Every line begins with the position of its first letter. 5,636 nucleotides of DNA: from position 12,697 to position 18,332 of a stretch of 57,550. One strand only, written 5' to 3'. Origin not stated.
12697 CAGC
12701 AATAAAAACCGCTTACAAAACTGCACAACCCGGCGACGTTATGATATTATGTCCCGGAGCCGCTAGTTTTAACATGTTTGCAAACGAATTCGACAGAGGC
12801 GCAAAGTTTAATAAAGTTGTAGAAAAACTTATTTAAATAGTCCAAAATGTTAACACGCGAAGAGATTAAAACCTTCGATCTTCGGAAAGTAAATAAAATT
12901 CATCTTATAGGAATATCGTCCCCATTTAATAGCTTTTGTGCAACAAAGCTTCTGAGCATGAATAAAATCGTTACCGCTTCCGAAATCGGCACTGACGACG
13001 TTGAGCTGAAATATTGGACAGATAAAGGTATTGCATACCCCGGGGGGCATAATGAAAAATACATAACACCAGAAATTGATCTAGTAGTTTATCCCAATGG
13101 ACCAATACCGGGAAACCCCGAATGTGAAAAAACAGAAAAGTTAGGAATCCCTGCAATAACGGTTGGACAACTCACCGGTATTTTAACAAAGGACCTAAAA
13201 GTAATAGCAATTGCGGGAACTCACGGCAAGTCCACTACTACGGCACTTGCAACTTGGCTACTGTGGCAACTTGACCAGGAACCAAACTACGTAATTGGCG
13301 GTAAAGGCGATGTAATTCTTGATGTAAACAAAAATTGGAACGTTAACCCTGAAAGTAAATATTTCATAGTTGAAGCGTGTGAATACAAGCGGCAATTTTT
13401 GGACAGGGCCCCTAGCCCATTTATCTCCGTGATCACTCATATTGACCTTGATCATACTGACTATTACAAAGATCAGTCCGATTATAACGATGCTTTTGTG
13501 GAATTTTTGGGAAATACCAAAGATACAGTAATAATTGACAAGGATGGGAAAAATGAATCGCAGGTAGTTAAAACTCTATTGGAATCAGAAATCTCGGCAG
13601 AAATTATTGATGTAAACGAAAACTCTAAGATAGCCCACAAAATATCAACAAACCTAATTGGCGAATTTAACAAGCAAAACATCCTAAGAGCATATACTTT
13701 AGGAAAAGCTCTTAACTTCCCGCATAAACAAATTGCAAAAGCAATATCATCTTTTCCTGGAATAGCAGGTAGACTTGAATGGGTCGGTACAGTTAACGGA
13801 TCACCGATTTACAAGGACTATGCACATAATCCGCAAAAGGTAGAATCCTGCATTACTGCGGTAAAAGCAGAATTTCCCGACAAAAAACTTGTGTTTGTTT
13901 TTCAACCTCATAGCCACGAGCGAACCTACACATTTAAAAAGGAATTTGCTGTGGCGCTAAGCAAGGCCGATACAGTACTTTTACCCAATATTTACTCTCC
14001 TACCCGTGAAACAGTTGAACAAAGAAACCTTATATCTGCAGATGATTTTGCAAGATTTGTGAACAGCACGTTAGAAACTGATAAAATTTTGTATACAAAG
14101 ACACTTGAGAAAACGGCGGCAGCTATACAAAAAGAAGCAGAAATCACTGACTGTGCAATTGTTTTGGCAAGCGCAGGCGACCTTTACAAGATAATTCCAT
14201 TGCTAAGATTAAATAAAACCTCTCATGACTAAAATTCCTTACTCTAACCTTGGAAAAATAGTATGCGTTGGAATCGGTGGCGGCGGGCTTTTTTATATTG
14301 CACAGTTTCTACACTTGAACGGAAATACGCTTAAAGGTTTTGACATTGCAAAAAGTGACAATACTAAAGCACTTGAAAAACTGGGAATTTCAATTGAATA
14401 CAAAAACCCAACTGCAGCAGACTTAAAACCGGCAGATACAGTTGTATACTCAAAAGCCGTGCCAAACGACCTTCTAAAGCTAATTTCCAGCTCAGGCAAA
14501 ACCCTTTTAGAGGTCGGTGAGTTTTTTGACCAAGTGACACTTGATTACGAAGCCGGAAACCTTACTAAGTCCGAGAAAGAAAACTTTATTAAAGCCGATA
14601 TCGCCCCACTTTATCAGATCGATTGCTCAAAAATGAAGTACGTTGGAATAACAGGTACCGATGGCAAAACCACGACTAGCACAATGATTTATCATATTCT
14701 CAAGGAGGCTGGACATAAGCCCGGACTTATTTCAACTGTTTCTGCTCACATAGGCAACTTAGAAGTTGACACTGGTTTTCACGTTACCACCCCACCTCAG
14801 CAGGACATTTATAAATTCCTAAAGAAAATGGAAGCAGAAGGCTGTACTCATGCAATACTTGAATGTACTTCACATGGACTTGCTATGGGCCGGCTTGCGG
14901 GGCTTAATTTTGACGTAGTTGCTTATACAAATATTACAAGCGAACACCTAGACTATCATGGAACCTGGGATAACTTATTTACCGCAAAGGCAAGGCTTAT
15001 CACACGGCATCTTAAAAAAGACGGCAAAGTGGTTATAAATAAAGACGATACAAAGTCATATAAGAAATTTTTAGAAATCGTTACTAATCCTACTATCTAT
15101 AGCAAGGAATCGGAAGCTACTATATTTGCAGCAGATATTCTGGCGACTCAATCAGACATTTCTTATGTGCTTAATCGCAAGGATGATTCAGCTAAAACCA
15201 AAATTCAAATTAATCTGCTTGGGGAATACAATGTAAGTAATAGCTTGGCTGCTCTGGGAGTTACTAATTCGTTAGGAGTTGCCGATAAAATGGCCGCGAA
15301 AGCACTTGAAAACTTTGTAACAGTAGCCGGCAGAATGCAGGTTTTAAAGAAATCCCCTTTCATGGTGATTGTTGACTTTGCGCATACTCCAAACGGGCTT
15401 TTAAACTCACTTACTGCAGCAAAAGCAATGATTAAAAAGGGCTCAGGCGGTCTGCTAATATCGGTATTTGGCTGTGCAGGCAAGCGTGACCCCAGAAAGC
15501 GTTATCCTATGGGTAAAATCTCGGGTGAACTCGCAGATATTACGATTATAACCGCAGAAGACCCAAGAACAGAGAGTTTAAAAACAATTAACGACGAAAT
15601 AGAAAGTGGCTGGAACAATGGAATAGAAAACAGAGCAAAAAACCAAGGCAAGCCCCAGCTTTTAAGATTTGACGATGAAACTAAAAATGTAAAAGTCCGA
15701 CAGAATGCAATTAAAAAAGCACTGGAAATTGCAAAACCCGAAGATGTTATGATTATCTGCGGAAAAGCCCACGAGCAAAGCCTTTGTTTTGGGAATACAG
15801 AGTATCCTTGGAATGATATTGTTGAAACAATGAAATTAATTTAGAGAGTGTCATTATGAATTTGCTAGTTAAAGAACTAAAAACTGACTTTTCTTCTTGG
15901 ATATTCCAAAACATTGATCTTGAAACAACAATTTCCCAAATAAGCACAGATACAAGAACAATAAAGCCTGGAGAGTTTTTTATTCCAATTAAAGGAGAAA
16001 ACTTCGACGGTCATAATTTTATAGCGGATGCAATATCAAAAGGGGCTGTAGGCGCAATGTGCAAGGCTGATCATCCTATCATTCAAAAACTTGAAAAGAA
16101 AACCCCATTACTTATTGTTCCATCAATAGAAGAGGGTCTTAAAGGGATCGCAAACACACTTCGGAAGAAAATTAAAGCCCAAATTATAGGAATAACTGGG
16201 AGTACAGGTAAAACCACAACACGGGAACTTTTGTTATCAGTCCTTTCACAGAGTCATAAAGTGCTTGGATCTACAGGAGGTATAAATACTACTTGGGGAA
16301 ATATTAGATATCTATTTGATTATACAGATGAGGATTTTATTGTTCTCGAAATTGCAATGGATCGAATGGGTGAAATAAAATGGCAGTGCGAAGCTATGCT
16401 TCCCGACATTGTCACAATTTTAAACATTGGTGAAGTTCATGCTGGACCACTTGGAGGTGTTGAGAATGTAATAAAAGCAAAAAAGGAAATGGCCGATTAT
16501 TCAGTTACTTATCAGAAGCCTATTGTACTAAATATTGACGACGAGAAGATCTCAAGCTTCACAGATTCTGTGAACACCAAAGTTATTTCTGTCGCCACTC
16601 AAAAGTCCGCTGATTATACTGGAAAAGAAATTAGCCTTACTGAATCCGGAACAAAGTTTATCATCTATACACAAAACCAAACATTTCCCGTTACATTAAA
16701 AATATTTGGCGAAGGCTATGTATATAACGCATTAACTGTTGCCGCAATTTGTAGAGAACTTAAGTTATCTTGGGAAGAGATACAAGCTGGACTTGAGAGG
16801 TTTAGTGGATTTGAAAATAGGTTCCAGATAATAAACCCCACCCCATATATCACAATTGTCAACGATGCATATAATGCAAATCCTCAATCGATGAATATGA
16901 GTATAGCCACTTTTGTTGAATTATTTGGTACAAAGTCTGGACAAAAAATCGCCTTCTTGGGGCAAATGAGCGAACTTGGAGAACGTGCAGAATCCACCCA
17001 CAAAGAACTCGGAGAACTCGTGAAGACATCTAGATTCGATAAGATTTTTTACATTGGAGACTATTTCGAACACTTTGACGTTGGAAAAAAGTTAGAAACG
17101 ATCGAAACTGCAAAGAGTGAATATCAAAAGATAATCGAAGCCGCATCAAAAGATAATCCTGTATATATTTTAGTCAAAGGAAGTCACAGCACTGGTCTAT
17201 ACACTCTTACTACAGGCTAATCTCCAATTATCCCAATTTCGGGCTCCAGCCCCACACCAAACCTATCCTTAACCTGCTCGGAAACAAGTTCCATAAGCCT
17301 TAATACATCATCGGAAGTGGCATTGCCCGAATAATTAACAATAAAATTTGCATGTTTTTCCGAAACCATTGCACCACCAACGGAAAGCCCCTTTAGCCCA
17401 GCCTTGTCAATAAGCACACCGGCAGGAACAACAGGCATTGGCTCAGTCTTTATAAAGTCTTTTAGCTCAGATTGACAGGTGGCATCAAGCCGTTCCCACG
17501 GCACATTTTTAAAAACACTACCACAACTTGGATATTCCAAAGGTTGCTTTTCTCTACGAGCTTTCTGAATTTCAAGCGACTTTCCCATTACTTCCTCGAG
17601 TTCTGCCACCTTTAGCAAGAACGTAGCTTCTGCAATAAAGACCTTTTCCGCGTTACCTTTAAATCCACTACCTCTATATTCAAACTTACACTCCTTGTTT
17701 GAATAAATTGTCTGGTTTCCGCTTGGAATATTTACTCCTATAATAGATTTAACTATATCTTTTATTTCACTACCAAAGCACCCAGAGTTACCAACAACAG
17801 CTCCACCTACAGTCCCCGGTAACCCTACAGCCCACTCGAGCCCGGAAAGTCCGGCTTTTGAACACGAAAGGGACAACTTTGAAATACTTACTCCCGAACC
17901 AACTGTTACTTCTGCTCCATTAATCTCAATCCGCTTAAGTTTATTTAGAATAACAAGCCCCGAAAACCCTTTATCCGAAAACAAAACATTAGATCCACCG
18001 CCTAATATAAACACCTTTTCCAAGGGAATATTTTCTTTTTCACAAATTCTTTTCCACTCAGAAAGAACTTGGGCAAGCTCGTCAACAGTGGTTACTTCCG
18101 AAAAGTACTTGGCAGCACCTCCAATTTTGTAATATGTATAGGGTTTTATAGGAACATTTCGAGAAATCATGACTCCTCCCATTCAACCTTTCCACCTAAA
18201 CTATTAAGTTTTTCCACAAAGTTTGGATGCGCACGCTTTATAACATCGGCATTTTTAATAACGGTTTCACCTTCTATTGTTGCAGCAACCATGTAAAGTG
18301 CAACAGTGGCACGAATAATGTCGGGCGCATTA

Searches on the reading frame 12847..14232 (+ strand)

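Call 58: search_protein_families(library=pfam, proteins=[window:12847-14232:+], max_evalue=0.00001)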
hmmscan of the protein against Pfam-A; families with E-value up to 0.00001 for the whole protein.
window:12847-14232:+ (461 aa): 2 families
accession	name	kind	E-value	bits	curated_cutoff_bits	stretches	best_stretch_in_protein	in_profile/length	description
PF08245.18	Mur_ligase_M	-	1.8e-14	54.6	24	1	122-284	1-198/200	Mur ligase middle domain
PF02875.26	Mur_ligase_C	-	1.7e-12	48.7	28.4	1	308-442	1-126/127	Mur ligase, glutamate ligase domain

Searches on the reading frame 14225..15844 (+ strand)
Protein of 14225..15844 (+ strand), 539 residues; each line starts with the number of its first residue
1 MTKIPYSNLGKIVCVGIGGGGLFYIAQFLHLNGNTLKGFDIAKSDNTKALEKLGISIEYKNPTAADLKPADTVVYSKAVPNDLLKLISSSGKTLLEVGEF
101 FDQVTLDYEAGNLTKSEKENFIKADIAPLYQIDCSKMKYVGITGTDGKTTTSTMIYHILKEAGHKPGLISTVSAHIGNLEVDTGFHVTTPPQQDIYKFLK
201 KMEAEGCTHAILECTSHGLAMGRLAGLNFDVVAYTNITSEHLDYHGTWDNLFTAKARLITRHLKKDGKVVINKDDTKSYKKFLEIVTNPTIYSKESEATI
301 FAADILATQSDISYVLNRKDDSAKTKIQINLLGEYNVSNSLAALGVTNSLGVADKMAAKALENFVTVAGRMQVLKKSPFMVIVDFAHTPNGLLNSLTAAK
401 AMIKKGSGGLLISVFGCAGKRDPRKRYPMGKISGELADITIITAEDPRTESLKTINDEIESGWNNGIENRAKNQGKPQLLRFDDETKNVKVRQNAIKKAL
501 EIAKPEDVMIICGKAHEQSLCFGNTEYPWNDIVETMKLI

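Call 58: search_protein_families(library=pfam, proteins=[window:14225-15844:+], max_evalue=0.00001)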
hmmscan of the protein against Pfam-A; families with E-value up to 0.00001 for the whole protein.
window:14225-15844:+ (539 aa): 3 families
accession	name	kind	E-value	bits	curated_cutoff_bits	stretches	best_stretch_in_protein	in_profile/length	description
PF08245.18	Mur_ligase_M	-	2.3e-44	152.2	24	1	142-346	1-199/200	Mur ligase middle domain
PF02875.26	Mur_ligase_C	-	1.3e-23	84.7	28.4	1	369-514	1-126/127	Mur ligase, glutamate ligase domain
PF01225.30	Mur_ligase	-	4.5e-08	33.8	21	1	12-84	2-67/95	Mur ligase family, catalytic domain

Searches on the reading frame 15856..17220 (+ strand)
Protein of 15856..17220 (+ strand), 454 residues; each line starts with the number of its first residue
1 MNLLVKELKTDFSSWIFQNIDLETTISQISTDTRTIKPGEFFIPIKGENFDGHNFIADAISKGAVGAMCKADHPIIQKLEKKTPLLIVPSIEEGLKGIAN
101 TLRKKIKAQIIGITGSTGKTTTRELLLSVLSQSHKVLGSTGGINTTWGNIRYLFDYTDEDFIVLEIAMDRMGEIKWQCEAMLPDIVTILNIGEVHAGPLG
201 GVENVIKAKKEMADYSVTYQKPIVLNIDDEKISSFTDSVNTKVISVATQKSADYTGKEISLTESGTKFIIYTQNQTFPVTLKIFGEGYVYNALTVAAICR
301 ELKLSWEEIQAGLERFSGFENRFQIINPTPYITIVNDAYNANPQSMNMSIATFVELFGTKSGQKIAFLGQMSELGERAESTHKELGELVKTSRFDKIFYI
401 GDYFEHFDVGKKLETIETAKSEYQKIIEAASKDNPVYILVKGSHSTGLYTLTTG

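Call 58: search_protein_families(library=pfam, proteins=[window:15856-17220:+], max_evalue=0.00001)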
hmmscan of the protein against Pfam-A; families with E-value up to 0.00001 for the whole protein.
window:15856-17220:+ (454 aa): 3 families
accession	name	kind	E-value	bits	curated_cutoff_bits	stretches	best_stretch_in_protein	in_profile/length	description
PF08245.18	Mur_ligase_M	-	5.8e-30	105.2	24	1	113-298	1-199/200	Mur ligase middle domain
PF02875.26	Mur_ligase_C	-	5.7e-12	47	28.4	1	321-443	1-126/127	Mur ligase, glutamate ligase domain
PF01225.30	Mur_ligase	-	4.1e-07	30.7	21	1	26-73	2-54/95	Mur ligase family, catalytic domain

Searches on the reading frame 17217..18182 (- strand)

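Call 38: search_protein_families(library=pfam, proteins=[window:17217-18182:-])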
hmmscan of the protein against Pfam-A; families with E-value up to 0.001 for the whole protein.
window:17217-18182:- (321 aa): 2 families
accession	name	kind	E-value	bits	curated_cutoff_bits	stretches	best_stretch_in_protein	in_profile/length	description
PF02873.21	MurB_C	-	1.7e-33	115.2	27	1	199-319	3-99/99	UDP-N-acetylenolpyruvoylglucosamine reductase, C-terminal domain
PF01565.28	FAD_binding_4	-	6.7e-17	61.9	26.4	1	29-148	6-127/139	FAD binding domain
